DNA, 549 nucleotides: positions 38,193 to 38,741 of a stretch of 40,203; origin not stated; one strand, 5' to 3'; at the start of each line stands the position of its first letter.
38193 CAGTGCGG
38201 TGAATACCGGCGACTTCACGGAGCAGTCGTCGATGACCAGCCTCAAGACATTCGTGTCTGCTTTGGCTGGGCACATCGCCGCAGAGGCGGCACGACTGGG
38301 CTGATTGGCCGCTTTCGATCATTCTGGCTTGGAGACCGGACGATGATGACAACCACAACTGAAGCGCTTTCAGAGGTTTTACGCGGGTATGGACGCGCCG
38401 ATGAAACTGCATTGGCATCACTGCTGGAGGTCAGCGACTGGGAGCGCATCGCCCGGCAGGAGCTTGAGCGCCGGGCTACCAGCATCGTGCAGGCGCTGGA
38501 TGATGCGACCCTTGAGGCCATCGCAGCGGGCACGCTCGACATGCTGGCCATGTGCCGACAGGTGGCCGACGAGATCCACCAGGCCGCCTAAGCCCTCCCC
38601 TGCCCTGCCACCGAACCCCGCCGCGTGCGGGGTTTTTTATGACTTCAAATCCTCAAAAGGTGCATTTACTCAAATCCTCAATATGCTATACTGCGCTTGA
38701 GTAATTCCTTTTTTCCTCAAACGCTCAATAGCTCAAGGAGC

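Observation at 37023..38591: Uncharacterised three-gene cluster with a PD-(D/E)xK nuclease-like ORF and a frame discontinuity, between corA and the par operon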

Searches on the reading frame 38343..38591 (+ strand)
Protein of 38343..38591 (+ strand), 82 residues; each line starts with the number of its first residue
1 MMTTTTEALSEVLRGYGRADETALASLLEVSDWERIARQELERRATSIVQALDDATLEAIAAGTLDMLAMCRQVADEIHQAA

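Call 3: search_protein_families(library=pfam, proteins=[window:38343-38591:+], max_evalue=1)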
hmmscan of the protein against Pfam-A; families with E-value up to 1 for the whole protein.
window:38343-38591:+ (82 aa): 0 families

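Call 21: search_protein_families(library=ncbifam, proteins=[window:38343-38591:+], max_evalue=0.1)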
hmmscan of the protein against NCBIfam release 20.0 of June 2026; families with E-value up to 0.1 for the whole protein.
window:38343-38591:+ (82 aa): 1 family
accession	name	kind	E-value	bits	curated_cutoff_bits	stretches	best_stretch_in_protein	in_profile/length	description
NF007788.0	PRK10481.1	equivalog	0.053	13.3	198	1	18-61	52-95/225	hypothetical protein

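Call 22: search_protein_families(library=padloc, proteins=[window:38343-38591:+], max_evalue=0.1)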
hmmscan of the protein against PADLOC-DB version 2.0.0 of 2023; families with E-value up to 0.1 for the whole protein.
window:38343-38591:+ (82 aa): 0 families

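Call 30: list_cluster_members(proteins=[L002:5796-6533:+, L004:6397-7134:+, window:38343-38588:+, window:37023-37592:+, L003:6784-7230:+, L004:4672-6393:+])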
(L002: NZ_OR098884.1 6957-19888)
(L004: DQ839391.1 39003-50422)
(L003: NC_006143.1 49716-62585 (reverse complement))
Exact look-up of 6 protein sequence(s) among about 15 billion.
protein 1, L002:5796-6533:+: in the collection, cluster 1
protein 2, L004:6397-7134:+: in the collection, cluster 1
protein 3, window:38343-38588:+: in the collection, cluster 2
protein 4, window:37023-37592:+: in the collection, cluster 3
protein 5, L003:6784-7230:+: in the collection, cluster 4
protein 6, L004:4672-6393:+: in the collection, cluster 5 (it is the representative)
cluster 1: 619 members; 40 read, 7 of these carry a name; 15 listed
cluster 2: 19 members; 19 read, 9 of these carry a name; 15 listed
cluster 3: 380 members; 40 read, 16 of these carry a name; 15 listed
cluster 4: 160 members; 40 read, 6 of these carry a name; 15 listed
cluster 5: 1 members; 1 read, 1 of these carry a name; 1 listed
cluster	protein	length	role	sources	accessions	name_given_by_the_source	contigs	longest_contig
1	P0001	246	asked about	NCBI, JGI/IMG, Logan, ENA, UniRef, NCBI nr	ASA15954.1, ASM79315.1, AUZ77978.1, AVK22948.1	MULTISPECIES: type-2 restriction endonuclease [Pseudomonadota] | hypothetical protein | Type II restriction enzyme PaeR7I n=4 Tax=Pseudomonadota TaxID=1224 RepID=T2P7_PSEAI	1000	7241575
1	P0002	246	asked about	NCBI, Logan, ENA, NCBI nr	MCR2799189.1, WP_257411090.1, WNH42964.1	type-2 restriction endonuclease [Enterobacter kobei]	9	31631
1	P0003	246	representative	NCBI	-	-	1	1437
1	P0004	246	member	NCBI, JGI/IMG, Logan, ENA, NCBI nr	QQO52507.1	MAG: restriction endonuclease [Thiohalocapsa sp. PB-PSB1] | hypothetical protein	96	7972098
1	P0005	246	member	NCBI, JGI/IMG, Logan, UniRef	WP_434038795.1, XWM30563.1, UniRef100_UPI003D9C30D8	type-2 restriction endonuclease (plasmid) [Pseudomonas aeruginosa] | type-2 restriction endonuclease n=1 Tax=Pseudomonas aeruginosa TaxID=287 ...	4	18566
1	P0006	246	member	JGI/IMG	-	hypothetical protein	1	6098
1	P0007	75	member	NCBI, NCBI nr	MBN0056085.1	type-2 restriction endonuclease, partial [Pseudomonas aeruginosa] | type-2 restriction endonuclease [Pseudomonas aeruginosa]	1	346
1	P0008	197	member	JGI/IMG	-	type II restriction enzyme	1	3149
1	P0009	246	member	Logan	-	-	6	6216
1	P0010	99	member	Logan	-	-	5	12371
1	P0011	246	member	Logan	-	-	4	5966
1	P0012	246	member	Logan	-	-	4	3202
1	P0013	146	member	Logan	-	-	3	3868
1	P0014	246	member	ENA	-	-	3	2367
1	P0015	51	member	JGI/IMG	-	-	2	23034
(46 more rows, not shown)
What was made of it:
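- On XhoI/PaeR7I-family type II restriction endonuclease (Pfam PF04555): The specificity is known for R.PaeR7I itself from established knowledge and the UniProt name (call 30).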

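Call 35: find_related_loci(query=window:38343-38588:+, collection=genome_contigs, flank=6000)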
Query window:38343-38588:+ (82 aa) in genome_contigs; peptide patterns used: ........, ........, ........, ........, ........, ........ (x = any residue, [..] = any of these).
593 stretches matched a pattern; 16 encode a relative of the query (tblastn E <= 1e-3); 16 distinct loci.
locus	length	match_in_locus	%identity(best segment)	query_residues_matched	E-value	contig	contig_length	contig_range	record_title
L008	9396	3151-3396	85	1-82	5e-42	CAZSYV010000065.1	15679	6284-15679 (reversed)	MAG TPA_asm: uncultured Klebsiella sp. isolate binchicken_co235_70 genome assembly, contig: NODE_9285_length_15679_cov_1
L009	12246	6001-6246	85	1-82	4e-42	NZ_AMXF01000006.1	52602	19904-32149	Thauera phenylacetica B4P Cont6, whole genome shotgun sequence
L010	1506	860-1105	78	1-82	2e-39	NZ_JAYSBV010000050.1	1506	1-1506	MAG: Zoogloea sp. isolate XM6_XAHMGE1bin.30 NODE_59328_length_1506_cov_4.913706, whole genome shotgun sequence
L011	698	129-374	78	1-82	1e-41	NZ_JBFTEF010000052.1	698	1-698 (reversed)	Massilia sp. X63 NODE_52_length_698_cov_3.033275, whole genome shotgun sequence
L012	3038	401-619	88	10-82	6e-39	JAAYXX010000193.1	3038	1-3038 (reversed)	MAG: Chloroflexota bacterium isolate AS06rmzACSIP_190 207512_AS06, whole genome shotgun sequence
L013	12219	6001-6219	86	10-82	8e-38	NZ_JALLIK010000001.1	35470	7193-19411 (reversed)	Thauera aromatica strain LG356 plasmid pLG356, whole genome shotgun sequence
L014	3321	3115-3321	88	10-78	1e-36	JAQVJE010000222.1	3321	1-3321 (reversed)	MAG: Gallionellaceae bacterium isolate STE_56 NODE_99560_length_3321_cov_38.511897_Sandtown_E, whole genome shotgun sequ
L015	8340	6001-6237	71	3-81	1e-32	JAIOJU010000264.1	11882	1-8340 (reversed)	MAG: Thiobacillus sp. isolate MAG_64 contig_308530, whole genome shotgun sequence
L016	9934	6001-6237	71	3-81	1e-32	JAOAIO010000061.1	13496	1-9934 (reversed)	MAG: Azovibrio sp. isolate SKW93 NODE_61_length_13496_cov_5.573292, whole genome shotgun sequence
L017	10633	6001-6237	71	3-81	1e-32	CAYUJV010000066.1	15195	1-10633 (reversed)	MAG TPA_asm: uncultured Burkholderiales bacterium isolate SRP290908_co1_82 genome assembly, contig: NODE_5357_length_151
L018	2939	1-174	83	25-82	2e-27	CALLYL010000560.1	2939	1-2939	MAG TPA_asm: uncultured Myxococcales bacterium isolate SRR5676476_bin.50_CONCOCT_v1.1_MAG genome assembly, contig: ERZ72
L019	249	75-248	79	1-58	4e-30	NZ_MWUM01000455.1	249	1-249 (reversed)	Zoogloea sp. LCSB751 NODE_462_length_249_cov_1.48837_ID_923, whole genome shotgun sequence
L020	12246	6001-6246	85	1-82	4e-42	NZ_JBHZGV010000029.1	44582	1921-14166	Comamonas trifloxystrobinivorans strain J-3 J-3_scaffold29, whole genome shotgun sequence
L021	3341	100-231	100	39-82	4e-24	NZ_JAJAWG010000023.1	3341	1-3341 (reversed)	Deefgea salmonis strain H3-26 Scaffolds_23_3341, whole genome shotgun sequence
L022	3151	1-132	100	39-82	4e-24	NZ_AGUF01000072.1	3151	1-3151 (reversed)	Achromobacter arsenitoxydans SY8 Contig00075, whole genome shotgun sequence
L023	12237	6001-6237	71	3-81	1e-32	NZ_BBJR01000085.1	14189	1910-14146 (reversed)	Comamonas aquatica NBRC 14918, whole genome shotgun sequence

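Call 39: search_protein_families(library=pfam, proteins=[L013:3537-5003:+, L013:4937-5953:+, L013:6226-7047:+, L023:5986-6243:+], max_evalue=0.01)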
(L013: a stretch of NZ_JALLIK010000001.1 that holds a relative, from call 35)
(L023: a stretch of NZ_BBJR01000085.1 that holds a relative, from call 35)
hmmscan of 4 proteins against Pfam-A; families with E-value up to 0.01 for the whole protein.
L013:3537-5003:+ (489 aa): 1 family
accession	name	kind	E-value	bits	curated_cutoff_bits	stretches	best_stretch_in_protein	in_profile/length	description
PF07669.17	Eco57I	-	2.6e-08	34.6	25.3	1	126-220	71-171/171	Eco57I restriction-modification methylase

L013:4937-5953:+ (339 aa): 2 families
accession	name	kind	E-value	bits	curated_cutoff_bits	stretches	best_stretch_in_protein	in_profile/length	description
PF06616.17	BsuBI_PstI_RE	-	1.8e-61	206.5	27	1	177-329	1-153/154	BsuBI/PstI restriction endonuclease domain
PF17728.7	BsuBI_PstI_RE_N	-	1.9e-56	190.2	27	1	29-165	3-139/140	BsuBI/PstI restriction endonuclease HTH domain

L013:6226-7047:+ (274 aa): 0 families

L023:5986-6243:+ (86 aa): 0 families

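Call 40: find_homologous_proteins(query=window:38343-38588:+, max_evalue=0.001)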
Query window:38343-38588:+ (82 aa): 153 proteins with E <= 0.001 among 161 candidates; the best 120 are listed.
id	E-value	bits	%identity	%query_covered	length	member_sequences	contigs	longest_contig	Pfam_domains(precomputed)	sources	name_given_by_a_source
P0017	1.5e-41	156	99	100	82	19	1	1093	-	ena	-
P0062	1.7e-40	153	95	100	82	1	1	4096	-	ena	-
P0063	1.2e-38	147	94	100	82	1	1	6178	-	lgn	-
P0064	3.0e-37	143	93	100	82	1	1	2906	-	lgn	-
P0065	3.1e-36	140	88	100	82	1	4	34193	-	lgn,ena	-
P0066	3.9e-36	139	88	100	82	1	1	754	-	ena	-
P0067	4.6e-36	139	88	100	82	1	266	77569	-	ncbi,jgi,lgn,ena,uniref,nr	ncbi:hypothetical protein N5D13_15435 [Stenotrophomonas maltophilia]|uniref:hypothetical protein n=1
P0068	6.6e-36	139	87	100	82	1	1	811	-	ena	-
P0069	7.5e-36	138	92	87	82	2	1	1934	-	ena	-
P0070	8.1e-36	138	87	100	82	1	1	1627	-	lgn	-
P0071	1.1e-35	138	87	100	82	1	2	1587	-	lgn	-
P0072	1.2e-35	138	88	100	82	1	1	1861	-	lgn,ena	-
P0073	1.3e-35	138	87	100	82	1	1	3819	-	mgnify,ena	mgnify:FL=1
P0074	1.4e-35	138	87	100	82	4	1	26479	-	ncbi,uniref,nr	ncbi:hypothetical protein [Sterolibacterium denitrificans]|uniref:hypothetical protein n=1 Tax=Stero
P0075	1.4e-35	138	87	100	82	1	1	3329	-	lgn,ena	-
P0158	1.3e-25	106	68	96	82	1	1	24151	-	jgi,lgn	-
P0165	5.3e-25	104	67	96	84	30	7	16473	-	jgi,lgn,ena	jgi:hypothetical protein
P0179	1.5e-22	96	61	98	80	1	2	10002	-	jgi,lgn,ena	-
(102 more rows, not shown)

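Call 41: find_encoding_contigs(protein=P0165, flank=5000, max_places=4)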
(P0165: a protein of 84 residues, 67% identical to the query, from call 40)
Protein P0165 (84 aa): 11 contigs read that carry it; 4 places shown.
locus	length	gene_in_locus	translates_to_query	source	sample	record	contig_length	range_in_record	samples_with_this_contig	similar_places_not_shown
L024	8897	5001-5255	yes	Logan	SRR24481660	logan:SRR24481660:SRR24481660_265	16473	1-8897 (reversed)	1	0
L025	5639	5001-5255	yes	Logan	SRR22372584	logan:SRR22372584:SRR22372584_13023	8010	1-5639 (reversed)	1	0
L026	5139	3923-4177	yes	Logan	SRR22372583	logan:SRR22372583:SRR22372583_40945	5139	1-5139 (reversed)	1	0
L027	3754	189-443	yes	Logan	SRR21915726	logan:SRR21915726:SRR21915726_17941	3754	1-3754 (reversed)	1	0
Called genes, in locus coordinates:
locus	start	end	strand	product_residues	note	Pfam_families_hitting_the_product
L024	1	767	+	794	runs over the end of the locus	PF18821:LPD7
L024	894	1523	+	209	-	PF01656:CbiA, PF06564:CBP_BcsQ (weak), PF09140:MipZ (weak), PF10609:ParA (weak), PF13614:AAA_31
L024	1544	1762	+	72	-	-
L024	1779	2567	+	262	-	-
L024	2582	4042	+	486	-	PF07669:Eco57I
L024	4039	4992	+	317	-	PF17728:BsuBI_PstI_RE_N, PF06616:BsuBI_PstI_RE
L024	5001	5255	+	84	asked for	-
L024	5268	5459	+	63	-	PF18495:VbhA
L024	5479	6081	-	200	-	PF00239:Resolvase, PF13384:HTH_23 (faint)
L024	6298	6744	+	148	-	PF21217:PaaA2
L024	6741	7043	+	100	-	PF05016:ParE_toxin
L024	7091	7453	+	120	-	-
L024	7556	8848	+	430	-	PF04796:RepA_C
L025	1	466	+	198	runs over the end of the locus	PF21983:NikA-like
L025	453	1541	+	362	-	PF03432:Relaxase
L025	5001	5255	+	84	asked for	-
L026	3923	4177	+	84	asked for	-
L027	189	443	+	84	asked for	-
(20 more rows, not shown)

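Call 42: find_encoding_contigs(protein=P0179, flank=5000, max_places=3)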
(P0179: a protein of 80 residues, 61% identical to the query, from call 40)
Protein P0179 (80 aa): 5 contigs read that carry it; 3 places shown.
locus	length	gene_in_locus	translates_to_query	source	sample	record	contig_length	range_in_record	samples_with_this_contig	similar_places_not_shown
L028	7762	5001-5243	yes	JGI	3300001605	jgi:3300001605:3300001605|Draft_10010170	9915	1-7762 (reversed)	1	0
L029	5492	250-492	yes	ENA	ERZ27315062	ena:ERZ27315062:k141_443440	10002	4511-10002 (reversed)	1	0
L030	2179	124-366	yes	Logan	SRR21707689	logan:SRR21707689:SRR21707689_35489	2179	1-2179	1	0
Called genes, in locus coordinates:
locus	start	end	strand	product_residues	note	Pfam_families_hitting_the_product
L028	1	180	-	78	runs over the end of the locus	-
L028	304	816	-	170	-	-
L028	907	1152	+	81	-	PF13560:HTH_31, PF12844:HTH_19 (weak), PF01381:HTH_3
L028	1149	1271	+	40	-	-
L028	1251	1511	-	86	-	PF01381:HTH_3 (weak), PF13560:HTH_31 (weak), PF22495:HTH_92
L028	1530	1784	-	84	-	PF23807:RHH_10 (weak)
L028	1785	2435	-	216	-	PF01656:CbiA, PF07015:VirC1, PF09140:MipZ (faint), PF10609:ParA (faint), PF13614:AAA_31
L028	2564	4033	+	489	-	-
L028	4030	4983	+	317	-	PF17728:BsuBI_PstI_RE_N, PF06616:BsuBI_PstI_RE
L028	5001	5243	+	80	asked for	-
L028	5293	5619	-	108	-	-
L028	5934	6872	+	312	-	PF00589:Phage_integrase (faint)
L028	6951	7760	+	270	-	?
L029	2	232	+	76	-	?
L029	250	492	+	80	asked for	-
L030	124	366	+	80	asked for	-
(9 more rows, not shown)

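Call 43: find_encoding_contigs(protein=P0158, flank=5000, max_places=3)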
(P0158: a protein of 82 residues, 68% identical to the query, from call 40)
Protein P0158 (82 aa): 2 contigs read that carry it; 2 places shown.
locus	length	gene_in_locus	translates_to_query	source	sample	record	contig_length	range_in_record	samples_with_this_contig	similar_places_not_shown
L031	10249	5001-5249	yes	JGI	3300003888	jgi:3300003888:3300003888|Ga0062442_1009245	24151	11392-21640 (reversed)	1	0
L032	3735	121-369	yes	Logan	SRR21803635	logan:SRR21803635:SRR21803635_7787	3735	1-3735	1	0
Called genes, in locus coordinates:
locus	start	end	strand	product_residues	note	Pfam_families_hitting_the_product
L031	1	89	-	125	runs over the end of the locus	-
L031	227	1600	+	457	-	PF00145:DNA_methylase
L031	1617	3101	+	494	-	-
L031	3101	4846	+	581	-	PF09823:DUF2357, PF04411:PDDEXK_7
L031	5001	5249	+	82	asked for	-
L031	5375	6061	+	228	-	PF00239:Resolvase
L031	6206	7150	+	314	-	PF13737:DDE_Tnp_1_5, PF01609:DDE_Tnp_1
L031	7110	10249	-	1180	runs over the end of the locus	PF08401:ArdcN, PF18818:MPTase-PolyVal, PF18974:DUF5710, PF13362:Toprim_3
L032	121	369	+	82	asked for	-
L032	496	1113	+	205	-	PF00239:Resolvase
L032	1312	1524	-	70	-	-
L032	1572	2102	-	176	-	PF04307:YdjM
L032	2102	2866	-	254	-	-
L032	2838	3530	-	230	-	-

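Call 54: predict_structure(alignment_id=A1)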
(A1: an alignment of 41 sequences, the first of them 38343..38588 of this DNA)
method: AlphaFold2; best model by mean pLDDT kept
length: 82 residues; sequences in the alignment: 41
mean_pLDDT: 93.0   pTM: 0.66
mean pLDDT of the five models: 93.0, 79.8, 75.3, 73.8, 70.5
residues with pLDDT >= 90: 72; 70-90: 8; 50-70: 1; < 50: 1
segments of 3 or more residues with pLDDT < 50: none
pLDDT, mean of each block of 10 residues (from residue 1): 81 95 94 96 95 97 95 93 81
secondary structure, 60 per line:
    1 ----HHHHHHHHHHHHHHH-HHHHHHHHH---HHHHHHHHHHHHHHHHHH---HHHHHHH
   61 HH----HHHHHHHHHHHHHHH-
elements in order: H5-19 H21-29 H33-50 H54-62 H67-81

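Call 57: fold_search(model_id=the predicted structure, library=pdb)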
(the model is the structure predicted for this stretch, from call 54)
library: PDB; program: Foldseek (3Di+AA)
matches with E <= 10: 0; with E <= 0.001: 0
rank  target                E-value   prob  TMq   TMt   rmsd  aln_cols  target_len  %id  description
